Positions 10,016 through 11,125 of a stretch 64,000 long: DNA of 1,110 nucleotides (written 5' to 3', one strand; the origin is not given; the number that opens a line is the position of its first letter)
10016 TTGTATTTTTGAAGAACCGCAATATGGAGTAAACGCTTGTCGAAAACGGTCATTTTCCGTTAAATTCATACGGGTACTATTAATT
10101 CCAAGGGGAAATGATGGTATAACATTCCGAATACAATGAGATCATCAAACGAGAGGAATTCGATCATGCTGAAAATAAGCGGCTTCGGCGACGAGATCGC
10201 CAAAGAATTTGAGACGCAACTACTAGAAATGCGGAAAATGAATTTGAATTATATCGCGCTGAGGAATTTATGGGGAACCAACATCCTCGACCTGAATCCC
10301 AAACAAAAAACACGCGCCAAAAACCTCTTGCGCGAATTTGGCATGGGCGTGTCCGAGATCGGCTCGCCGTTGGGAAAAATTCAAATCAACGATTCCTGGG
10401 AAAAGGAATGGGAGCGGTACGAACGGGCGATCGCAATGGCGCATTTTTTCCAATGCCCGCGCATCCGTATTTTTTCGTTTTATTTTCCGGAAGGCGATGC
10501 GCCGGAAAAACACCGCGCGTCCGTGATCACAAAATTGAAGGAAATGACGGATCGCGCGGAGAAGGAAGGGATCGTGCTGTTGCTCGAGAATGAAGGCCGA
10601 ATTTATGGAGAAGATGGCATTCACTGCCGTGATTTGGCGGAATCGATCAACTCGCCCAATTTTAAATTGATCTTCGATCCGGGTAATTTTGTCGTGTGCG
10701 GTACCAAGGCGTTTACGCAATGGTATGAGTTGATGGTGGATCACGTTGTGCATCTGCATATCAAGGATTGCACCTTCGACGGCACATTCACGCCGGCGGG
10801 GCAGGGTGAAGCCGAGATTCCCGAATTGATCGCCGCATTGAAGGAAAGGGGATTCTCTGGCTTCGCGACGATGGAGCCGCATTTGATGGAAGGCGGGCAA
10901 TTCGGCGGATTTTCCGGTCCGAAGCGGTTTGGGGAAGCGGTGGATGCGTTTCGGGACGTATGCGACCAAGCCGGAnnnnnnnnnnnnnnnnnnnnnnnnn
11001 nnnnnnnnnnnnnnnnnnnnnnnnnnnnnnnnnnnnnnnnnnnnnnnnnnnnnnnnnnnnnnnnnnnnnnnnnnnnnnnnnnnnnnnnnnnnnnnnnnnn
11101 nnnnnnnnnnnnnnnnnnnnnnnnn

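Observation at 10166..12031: Single-polypeptide fusion of a xylose-isomerase-like TIM barrel with a Gfo/Idh/MocA dehydrogenase, with related loci dispersed through the window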

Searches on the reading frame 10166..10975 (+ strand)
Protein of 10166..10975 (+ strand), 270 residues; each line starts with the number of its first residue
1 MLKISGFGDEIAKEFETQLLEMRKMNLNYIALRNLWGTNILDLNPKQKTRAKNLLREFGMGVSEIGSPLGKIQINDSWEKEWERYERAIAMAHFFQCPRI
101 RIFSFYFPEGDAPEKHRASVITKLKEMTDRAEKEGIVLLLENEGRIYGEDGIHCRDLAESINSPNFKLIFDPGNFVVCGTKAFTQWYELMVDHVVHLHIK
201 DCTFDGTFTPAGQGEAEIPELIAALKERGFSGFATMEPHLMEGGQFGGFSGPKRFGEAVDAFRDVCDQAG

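Call 10: search_solved_structures(query=window:10166-10975:+, max_evalue=1, show_alignments=3)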
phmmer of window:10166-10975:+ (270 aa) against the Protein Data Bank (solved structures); distinct sequences matched with E-value up to 1: 15.
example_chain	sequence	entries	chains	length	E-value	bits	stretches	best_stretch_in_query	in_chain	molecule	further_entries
3wqo_A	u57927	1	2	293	1.3e-05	27.7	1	122-237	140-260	Uncharacterized protein MJ1311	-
3tva_A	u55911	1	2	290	1.5e-05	27.5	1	91-204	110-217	Xylose isomerase domain protein TIM barrel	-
8xix_A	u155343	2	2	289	2.6e-05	26.8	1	111-247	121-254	D-tagatose 3-epimerase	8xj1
8xiv_A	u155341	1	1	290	2.6e-05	26.8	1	111-247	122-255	D-tagatose 3-epimerase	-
8z1i_A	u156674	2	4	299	3.8e-05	26.2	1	86-214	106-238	Art22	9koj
3dx5_A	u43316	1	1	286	7.3e-05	25.3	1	34-202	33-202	uncharacterized protein AsbF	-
2ou4_A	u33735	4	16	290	0.0027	20.2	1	122-247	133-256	D-tagatose 3-epimerase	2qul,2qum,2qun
4xsl_A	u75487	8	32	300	0.0028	20.1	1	122-247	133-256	D-tagatose 3-epimerase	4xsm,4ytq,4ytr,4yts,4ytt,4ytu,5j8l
3cqh_A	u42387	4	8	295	0.0038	19.7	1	103-234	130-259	L-ribulose-5-phosphate 3-epimerase ulaE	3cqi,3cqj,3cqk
7x7w_A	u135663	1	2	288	0.015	17.7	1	125-248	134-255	D-PSICOSE 3-EPIMERASE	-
4q7i_A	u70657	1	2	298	0.03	16.7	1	127-245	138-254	D-tagatose 3-epimerase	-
4pfh_A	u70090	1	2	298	0.048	16.1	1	209-247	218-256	D-tagatose 3-epimerase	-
4pgl_A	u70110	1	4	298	0.09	15.2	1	125-245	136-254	D-tagatose 3-epimerase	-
1i60_A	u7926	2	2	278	0.18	14.2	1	114-237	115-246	IOLI PROTEIN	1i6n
2i5b_A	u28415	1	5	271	0.5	12.7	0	188-263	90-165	Phosphomethylpyrimidine kinase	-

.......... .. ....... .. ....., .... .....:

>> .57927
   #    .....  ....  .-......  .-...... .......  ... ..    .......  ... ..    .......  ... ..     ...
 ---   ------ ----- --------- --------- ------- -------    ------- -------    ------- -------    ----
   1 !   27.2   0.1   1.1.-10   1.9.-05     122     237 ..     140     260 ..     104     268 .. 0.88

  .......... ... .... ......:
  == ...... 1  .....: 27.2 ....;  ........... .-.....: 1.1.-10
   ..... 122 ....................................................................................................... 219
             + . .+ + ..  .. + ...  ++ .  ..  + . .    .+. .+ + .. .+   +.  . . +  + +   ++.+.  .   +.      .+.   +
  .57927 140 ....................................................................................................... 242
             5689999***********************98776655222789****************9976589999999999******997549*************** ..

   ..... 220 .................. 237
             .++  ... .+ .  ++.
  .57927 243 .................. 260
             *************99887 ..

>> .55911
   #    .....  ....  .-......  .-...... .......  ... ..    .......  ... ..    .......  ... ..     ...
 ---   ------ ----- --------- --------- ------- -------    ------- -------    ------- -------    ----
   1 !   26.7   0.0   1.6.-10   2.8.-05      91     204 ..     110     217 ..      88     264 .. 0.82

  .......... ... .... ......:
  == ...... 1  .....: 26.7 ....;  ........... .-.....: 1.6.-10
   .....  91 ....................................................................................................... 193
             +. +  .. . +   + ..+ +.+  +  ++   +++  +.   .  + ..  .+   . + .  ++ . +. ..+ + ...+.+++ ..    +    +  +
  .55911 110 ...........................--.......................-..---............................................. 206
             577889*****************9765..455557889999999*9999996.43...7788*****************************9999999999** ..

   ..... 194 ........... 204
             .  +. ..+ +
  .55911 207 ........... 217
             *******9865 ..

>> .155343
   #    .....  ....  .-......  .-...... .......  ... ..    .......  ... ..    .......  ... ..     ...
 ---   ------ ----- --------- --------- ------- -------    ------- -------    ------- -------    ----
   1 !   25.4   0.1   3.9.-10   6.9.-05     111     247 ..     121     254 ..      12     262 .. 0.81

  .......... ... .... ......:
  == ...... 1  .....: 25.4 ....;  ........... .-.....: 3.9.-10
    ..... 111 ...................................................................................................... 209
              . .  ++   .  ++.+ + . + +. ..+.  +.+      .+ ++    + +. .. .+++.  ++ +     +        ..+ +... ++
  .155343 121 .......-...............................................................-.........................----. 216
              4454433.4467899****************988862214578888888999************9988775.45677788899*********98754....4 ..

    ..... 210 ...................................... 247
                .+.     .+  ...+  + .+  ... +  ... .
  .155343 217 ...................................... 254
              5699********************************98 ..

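Call 29: find_related_loci(query=A2, collection=genome_contigs, flank=8000)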
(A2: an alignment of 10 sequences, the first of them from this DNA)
Query A2 (268 aa) in genome_contigs; peptide patterns used: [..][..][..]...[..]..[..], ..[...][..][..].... (x = any residue, [..] = any of these).
599 stretches matched a pattern (row limit reached: there are more); 593 encode a relative of the query (tblastn E <= 1e-3); the best 80 are kept; 80 distinct loci.
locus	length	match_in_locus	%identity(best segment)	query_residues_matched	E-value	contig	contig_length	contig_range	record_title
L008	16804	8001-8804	76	1-268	4e-145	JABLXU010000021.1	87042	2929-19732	MAG: Candidatus Omnitrophota bacterium isolate Ch114 contig21, whole genome shotgun sequence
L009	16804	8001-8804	71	1-268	7e-138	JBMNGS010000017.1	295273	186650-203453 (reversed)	MAG: bacterium isolate SBF912LR0HQ0026 contig_60347, whole genome shotgun sequence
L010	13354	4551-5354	71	1-268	7e-135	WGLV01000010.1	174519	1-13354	MAG: bacterium isolate RI_285 c_000000197893, whole genome shotgun sequence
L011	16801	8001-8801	58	1-267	1e-107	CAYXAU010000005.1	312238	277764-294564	MAG TPA_asm: uncultured Candidatus Sumerlaeota bacterium isolate binchicken_co21_271 genome assembly, contig: NODE_5_len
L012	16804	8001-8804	71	1-268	9e-137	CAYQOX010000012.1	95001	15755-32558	MAG TPA_asm: uncultured bacterium isolate SRP141376_co2_274 genome assembly, contig: NODE_594_length_95001_cov_7.697628,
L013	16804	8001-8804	48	1-267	6e-88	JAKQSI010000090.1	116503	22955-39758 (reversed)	MAG: Candidatus Omnitrophota bacterium isolate USMO_metabat.112 k141_787772, whole genome shotgun sequence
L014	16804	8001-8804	46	2-268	7e-81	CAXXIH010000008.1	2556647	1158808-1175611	MAG: bacterium isolate 8561d366-b592-423a-86f8-33741145bb09 genome assembly, contig: contig_8, whole genome shotgun sequ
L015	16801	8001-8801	45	1-267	4e-78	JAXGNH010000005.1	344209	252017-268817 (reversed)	MAG: Anaerolineae bacterium isolate AnMBR.bin251 bin251_5, whole genome shotgun sequence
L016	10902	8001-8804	45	1-268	2e-76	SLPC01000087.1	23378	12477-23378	MAG: Anaerolineae bacterium isolate CSSed165cm_48 CSSed16-5cm-4577, whole genome shotgun sequence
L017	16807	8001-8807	62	1-268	9e-116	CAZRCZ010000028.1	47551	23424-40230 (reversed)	MAG TPA_asm: uncultured Candidatus Sumerlaeota bacterium isolate SRP273308_co1_93 genome assembly, contig: NODE_739_leng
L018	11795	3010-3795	44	1-262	4e-76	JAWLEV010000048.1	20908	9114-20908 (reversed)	MAG: Anaerolineae bacterium isolate 20BLK6-1.bin.88 NODE_2434_length_20908_cov_14.947234, whole genome shotgun sequence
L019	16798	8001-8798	43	1-265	6e-75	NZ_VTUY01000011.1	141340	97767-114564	Bacillus sp. CH30_1T scaffold11.1, whole genome shotgun sequence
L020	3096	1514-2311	43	1-266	1e-75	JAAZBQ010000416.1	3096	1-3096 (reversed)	MAG: Chloroflexota bacterium isolate AS06rmzACSIP_617 172865_AS06, whole genome shotgun sequence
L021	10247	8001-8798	44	1-266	8e-75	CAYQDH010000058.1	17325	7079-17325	MAG TPA_asm: uncultured Anaerolineales bacterium isolate SRP192927_co7_575 genome assembly, contig: NODE_6070_length_173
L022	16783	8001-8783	43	4-263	7e-74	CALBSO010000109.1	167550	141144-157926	MAG TPA_asm: uncultured Thermomicrobia bacterium isolate SRR5457059_bin.136_CONCOCT_v1.1_MAG genome assembly, contig: ER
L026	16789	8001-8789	41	1-263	2e-71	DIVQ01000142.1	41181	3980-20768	MAG TPA_asm: Anaerolineales bacterium UBA6128 UBA6128_contig_9787, whole genome shotgun sequence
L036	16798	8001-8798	42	1-265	3e-70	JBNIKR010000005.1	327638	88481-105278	Sutcliffiella halmapala strain 445 NODE_5_length_327638_cov_24.722663, whole genome shotgun sequence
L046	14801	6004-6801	42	1-266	3e-69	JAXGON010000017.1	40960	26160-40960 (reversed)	MAG: Anaerolineae bacterium isolate AnMBR.bin280 bin280_17, whole genome shotgun sequence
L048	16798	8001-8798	42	1-266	1e-68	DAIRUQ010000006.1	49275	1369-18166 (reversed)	MAG TPA_asm: Chloroflexota bacterium isolate CTOTU19826 NODE_620_length_49275_cov_7.138805, whole genome shotgun sequenc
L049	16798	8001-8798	40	1-265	1e-68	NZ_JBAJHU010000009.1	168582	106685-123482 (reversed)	Mangrovibacillus sp. Mu-81 Seq9, whole genome shotgun sequence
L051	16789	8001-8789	42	1-263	3e-68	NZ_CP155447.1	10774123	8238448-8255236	Singulisphaera sp. Ch08 chromosome, complete genome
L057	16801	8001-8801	42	3-268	2e-67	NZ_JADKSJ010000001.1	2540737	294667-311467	Plantibacter sp. VKM Ac-2880 n1, whole genome shotgun sequence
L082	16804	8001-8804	40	1-268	2e-65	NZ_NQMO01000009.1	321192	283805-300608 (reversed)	Paenibacillus sp. XY044 Scaffold9_1, whole genome shotgun sequence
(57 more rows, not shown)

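Call 32: search_protein_families(library=pfam, proteins=[L026:8921-9826:+, L046:7748-8761:+, L082:7074-7907:-, L012:9958-10734:+, L057:15308-16390:-, L082:5618-7024:+, L051:11217-12281:+, L046:2057-3154:+, L036:3418-4878:-, L049:2308-4485:+], max_evalue=0.0001)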
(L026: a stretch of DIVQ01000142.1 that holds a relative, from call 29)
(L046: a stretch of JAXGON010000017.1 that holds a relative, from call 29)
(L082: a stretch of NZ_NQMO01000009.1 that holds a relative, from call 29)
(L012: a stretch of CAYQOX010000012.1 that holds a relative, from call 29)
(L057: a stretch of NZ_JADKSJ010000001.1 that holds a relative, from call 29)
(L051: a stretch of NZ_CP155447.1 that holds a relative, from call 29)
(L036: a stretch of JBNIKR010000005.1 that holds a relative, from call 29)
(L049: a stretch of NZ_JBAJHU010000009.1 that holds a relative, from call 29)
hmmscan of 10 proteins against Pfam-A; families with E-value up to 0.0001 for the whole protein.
L026:8921-9826:+ (301 aa): 2 families
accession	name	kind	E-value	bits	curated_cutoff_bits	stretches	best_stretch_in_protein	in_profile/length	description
PF00483.29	NTP_transferase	-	3.6e-29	102.5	21.2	1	11-276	3-239/245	Nucleotidyl transferase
PF12804.13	NTP_transf_3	-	1.8e-06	28.7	27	1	11-154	2-114/160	MobA-like NTP transferase domain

L046:7748-8761:+ (337 aa): 3 families
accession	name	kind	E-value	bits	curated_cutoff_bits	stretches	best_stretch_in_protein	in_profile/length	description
PF08544.19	GHMP_kinases_C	-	1.4e-13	51.5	21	1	236-310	3-79/85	GHMP kinases C terminal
PF00288.32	GHMP_kinases_N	-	1.8e-13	50.9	22.3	1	77-156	7-87/87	GHMP kinases N terminal domain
PF10509.15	GalKase_gal_bdg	-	1.1e-06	28.5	23.1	1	6-41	13-48/49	Galactokinase galactose-binding signature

L082:7074-7907:- (277 aa): 3 families
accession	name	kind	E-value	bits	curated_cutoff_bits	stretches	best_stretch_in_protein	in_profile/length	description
PF12833.13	HTH_18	-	2.3e-18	66.7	33.6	1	190-269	1-80/80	Helix-turn-helix domain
PF00165.29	HTH_AraC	-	3e-17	62.7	26.6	2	177-218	1-42/42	Bacterial regulatory helix-turn-helix proteins, AraC family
PF07883.17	Cupin_2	-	1e-05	25.6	27.2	1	46-84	21-56/70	Cupin domain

L012:9958-10734:+ (258 aa): 3 families
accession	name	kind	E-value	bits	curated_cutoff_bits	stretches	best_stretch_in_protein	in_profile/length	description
PF13561.12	adh_short_C2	-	9.2e-48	163.3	27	1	13-253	5-235/236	Enoyl-(Acyl carrier protein) reductase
PF00106.31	adh_short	-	6.9e-43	146.8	26.6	1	6-206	2-193/195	short chain dehydrogenase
PF08659.16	KR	-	1e-08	35.7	22.6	1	8-164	4-151/180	KR domain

L057:15308-16390:- (360 aa): 3 families
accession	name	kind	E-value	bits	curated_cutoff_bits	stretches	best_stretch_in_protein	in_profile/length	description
PF13377.12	Peripla_BP_3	-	3.9e-27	95.8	26.5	1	200-356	1-167/167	Periplasmic binding protein-like domain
PF00532.27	Peripla_BP_1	-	7.4e-22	78.6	22.2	1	96-326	2-252/281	Periplasmic binding proteins and sugar binding domain of LacI family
PF00356.27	LacI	-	1.2e-14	54.3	27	1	39-84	1-46/46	Bacterial regulatory proteins, lacI family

L082:5618-7024:+ (468 aa): 2 families
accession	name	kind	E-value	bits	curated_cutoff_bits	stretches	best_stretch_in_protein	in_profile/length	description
PF01547.30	SBP_bac_1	-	1.5e-24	88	26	1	102-377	11-292/307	Bacterial extracellular solute-binding protein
PF13416.11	SBP_bac_8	-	2.4e-18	67.3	27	1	106-360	4-218/279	Bacterial extracellular solute-binding protein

L051:11217-12281:+ (354 aa): 2 families
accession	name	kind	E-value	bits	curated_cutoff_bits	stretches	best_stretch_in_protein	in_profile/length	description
PF00535.33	Glycos_transf_2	-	4.2e-13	50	23.3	1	47-155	2-112/168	Glycosyl transferase family 2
PF13641.12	Glyco_tranf_2_3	-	1.3e-05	25.7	27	1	46-256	4-212/230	Glycosyltransferase like family 2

L046:2057-3154:+ (365 aa): 4 families
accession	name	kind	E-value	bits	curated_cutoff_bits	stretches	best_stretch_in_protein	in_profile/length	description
PF06071.19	YchF-GTPase_C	-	5.4e-32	110.2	27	1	280-363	1-83/84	Protein of unknown function (DUF933)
PF01926.29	MMR_HSR1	-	3e-22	79.3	21.9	1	5-117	2-94/113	50S ribosome-binding GTPase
PF02421.24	FeoB_N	-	2.5e-08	34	27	1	5-45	3-43/156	Ferrous iron transport protein B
PF02824.27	TGS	-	5.9e-05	23.5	22.2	0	289-361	8-58/60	TGS domain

L036:3418-4878:- (486 aa): 5 families
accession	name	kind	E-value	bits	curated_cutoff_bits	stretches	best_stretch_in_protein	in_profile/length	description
PF00884.28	Sulfatase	-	1.2e-40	140.2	25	1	3-330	3-300/301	Sulfatase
PF01663.27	Phosphodiest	-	5.8e-10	39.7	23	1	4-279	2-224/342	Type I phosphodiesterase / nucleotide pyrophosphatase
PF16347.10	SGSH_C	-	1e-07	32.7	29.3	1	295-409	16-134/154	N-sulphoglucosamine sulphohydrolase, C-terminal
PF01676.23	Metalloenzyme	-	1.2e-06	28.6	24.3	1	237-312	167-228/252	Metalloenzyme superfamily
PF02995.22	DUF229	-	3.5e-05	23.1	25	1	241-282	308-349/496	Protein of unknown function (DUF229)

L049:2308-4485:+ (725 aa): 3 families
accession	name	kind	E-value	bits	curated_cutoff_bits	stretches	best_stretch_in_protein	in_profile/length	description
PF00933.27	Glyco_hydro_3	-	4.9e-76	256.6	27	1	14-332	1-316/316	Glycosyl hydrolase family 3 N terminal domain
PF01915.27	Glyco_hydro_3_C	-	2.4e-50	171.7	31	1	373-601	2-200/200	Glycosyl hydrolase family 3 C-terminal domain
PF14310.12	Fn3-like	-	1.9e-19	70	25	1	638-707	1-71/71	Fibronectin type III-like domain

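Call 33: find_homologous_proteins(query=window:10166-10975:+, max_evalue=1e-20)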
Query window:10166-10975:+ (270 aa): 769 proteins with E <= 1e-20 among 1681 candidates; the best 120 are listed.
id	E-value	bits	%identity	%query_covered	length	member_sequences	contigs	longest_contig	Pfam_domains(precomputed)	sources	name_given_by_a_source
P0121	1.3e-88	315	68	72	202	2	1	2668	PF01261.31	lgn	-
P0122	2.0e-83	298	72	67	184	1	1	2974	PF01261.31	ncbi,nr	ncbi:TIM barrel protein, partial [bacterium]|nr:TIM barrel protein [bacterium]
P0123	2.0e-70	255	45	98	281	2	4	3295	PF01261.31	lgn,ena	-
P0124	7.4e-68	247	43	100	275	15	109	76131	PF01261.31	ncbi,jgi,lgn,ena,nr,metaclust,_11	ncbi:MAG: sugar phosphate isomerase/epimerase [Firmicutes bacterium]|jgi:sugar phosphate isomerase/e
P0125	8.3e-68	247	45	99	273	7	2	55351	PF01261.31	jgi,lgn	-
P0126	9.1e-68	246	43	99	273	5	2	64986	PF01261.31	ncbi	ncbi:MAG: sugar phosphate isomerase/epimerase family protein [bacterium]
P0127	6.2e-67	244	43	100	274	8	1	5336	PF01261.31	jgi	-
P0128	7.4e-67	243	41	100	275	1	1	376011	PF01261.31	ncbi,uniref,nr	ncbi:sugar phosphate isomerase/epimerase family protein [Phytoactinopolyspora halotolerans]|uniref:S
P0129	1.1e-66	243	42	100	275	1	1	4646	PF01261.31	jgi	jgi:sugar phosphate isomerase/epimerase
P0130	1.5e-66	243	42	99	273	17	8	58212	PF01261.31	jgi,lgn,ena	-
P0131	1.7e-66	242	43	96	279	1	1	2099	PF01261.31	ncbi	ncbi:MAG TPA: TIM barrel protein [Thermomicrobiales bacterium]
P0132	1.9e-66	242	42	99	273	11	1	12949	PF01261.31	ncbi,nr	ncbi:MAG: sugar phosphate isomerase/epimerase [bacterium]|nr:sugar phosphate isomerase/epimerase [ba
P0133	2.4e-66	242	42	99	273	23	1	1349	PF01261.31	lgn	-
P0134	3.3e-66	241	43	96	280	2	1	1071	PF01261.31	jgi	jgi:3-dehydroshikimate dehydratase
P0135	5.2e-66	241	44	96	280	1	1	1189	PF01261.31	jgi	jgi:3-dehydroshikimate dehydratase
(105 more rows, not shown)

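Call 48: predict_structure(alignment_id=A3)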
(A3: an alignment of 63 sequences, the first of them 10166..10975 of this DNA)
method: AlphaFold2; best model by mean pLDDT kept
length: 270 residues; sequences in the alignment: 63
mean_pLDDT: 94.0   pTM: 0.90
mean pLDDT of the five models: 94.0, 93.8, 92.8, 92.8, 90.3
residues with pLDDT >= 90: 231; 70-90: 32; 50-70: 4; < 50: 3
segments of 3 or more residues with pLDDT < 50: 244-246
pLDDT, mean of each block of 10 residues (from residue 1): 95 96 98 95 98 98 92 89 96 98 91 92 97 98 91 97 98 94 96 97 93 97 97 93 63 96 96
secondary structure, 60 per line:
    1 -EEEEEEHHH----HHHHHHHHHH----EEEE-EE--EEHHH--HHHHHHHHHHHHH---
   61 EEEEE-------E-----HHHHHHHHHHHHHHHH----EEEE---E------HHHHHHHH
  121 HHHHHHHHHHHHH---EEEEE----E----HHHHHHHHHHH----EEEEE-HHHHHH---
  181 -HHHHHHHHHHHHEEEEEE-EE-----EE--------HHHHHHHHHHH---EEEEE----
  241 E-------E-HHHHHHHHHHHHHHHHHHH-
elements in order: E2-7 H15-24 E29-32 H45-57 E61-65 H79-94 E99-102 H113-133 E137-141 H151-161 E166-170 H172-177 H182-193 E194-199 H218-228 E232-236 H251-269
